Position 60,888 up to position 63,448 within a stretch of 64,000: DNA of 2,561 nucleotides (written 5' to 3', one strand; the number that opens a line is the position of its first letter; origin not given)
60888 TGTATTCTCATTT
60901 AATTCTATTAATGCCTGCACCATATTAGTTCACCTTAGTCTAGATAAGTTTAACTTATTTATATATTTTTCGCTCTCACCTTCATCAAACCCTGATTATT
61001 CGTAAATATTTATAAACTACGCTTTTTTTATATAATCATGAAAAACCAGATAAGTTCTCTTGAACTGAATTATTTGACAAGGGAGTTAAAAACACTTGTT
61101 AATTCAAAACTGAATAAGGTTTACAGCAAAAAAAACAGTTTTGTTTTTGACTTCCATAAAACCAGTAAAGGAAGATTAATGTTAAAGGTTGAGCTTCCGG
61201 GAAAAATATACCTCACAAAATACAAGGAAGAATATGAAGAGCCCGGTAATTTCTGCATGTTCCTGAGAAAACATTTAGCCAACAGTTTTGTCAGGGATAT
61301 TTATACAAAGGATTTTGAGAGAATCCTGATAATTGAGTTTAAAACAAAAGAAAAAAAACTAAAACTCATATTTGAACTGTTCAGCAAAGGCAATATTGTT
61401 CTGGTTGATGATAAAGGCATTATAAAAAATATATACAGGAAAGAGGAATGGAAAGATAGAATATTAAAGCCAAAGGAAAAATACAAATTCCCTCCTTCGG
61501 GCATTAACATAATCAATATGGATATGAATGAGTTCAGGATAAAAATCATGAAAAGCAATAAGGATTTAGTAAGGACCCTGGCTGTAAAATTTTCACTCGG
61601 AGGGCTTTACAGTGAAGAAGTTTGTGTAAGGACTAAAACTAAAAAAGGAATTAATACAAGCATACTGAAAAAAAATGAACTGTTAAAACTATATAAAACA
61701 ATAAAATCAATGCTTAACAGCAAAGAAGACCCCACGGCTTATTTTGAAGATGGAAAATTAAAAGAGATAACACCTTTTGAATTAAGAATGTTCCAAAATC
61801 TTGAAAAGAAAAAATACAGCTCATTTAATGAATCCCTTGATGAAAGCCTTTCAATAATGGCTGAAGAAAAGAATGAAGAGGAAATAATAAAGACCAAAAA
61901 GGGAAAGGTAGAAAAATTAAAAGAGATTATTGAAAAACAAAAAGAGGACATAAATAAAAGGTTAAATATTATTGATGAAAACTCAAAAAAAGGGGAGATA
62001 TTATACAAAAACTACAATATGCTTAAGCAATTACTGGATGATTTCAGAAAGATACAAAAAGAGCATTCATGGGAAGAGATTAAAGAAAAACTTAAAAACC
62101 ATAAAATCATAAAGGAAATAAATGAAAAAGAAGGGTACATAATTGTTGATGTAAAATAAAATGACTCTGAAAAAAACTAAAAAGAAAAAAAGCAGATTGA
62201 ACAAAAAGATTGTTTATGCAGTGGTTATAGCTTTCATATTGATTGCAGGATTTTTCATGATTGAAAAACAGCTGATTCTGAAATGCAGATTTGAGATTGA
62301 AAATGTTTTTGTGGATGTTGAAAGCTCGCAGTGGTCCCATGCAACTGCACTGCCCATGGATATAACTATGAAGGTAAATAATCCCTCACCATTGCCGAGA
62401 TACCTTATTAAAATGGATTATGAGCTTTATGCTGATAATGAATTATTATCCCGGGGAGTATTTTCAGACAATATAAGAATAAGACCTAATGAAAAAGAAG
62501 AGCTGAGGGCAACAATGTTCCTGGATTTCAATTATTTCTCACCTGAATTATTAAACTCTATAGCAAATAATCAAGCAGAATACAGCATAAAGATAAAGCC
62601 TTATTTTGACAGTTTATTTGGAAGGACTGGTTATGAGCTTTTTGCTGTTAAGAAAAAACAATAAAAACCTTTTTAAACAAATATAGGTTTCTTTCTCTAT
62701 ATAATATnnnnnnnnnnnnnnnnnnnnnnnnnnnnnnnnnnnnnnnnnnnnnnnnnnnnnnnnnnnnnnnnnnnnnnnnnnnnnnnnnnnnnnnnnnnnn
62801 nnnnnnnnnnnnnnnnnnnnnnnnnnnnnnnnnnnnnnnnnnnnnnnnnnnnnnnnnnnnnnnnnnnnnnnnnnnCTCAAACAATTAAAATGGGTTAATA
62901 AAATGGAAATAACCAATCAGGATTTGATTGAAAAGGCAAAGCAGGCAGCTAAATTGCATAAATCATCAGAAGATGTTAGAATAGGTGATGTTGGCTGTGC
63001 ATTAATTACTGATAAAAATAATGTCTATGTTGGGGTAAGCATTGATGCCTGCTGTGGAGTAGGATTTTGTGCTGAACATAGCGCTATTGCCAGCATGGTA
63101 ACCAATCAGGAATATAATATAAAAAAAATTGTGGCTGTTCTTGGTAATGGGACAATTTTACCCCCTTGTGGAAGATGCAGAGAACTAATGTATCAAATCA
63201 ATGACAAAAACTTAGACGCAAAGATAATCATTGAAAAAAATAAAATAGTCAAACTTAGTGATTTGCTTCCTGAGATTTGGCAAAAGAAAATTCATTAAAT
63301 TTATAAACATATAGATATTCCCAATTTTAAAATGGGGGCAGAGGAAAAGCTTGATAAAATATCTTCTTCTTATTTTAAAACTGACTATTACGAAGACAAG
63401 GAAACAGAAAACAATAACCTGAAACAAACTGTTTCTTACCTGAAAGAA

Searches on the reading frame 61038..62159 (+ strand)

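Call 9: search_protein_families(library=pfam, proteins=[window:61038-62159:+], max_evalue=0.001)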
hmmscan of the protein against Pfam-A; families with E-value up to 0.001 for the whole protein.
window:61038-62159:+ (373 aa): 1 family
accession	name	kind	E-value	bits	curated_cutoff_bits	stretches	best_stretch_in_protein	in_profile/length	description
PF05833.16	NFACT_N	-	6e-45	154.3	31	1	10-350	5-361/456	NFACT N-terminal and middle domains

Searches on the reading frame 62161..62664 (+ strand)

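Call 61: search_protein_families(library=pfam, proteins=[window:62161-62664:+], max_evalue=0.001)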
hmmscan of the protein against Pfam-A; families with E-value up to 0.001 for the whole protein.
window:62161-62664:+ (167 aa): 1 family
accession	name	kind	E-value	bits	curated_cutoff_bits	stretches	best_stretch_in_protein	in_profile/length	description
PF03168.19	LEA_2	-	8.5e-06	26.6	25.4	1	69-154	1-88/98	Late embryogenesis abundant protein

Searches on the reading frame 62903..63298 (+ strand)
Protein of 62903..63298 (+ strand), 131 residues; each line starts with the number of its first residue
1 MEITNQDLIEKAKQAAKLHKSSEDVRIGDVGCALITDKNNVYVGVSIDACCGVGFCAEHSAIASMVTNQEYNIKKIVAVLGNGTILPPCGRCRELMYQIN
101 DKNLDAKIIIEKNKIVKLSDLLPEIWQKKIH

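Call 61: search_protein_families(library=pfam, proteins=[window:62903-63298:+], max_evalue=0.001)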
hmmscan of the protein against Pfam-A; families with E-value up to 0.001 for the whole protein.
window:62903-63298:+ (131 aa): 1 family
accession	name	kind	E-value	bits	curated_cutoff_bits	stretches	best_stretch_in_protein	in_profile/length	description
PF00383.29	dCMP_cyt_deam_1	-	4.3e-11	43.1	25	1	6-103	5-97/102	Cytidine and deoxycytidylate deaminase zinc-binding region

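Call 69: find_encoding_contigs(protein=window:62903-63298:+, flank=10000, max_places=2)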
Protein window:62903-63298:+ (131 aa): 1 contig read that carries it; 1 place shown.
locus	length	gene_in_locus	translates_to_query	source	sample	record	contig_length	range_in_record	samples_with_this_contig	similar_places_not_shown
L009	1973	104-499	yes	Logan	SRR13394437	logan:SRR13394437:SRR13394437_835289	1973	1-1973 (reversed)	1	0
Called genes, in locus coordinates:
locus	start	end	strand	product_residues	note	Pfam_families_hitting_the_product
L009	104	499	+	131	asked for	PF00383:dCMP_cyt_deam_1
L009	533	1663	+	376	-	PF13191:AAA_16 (faint), PF00004:AAA, PF17862:AAA_lid_3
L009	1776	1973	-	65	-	?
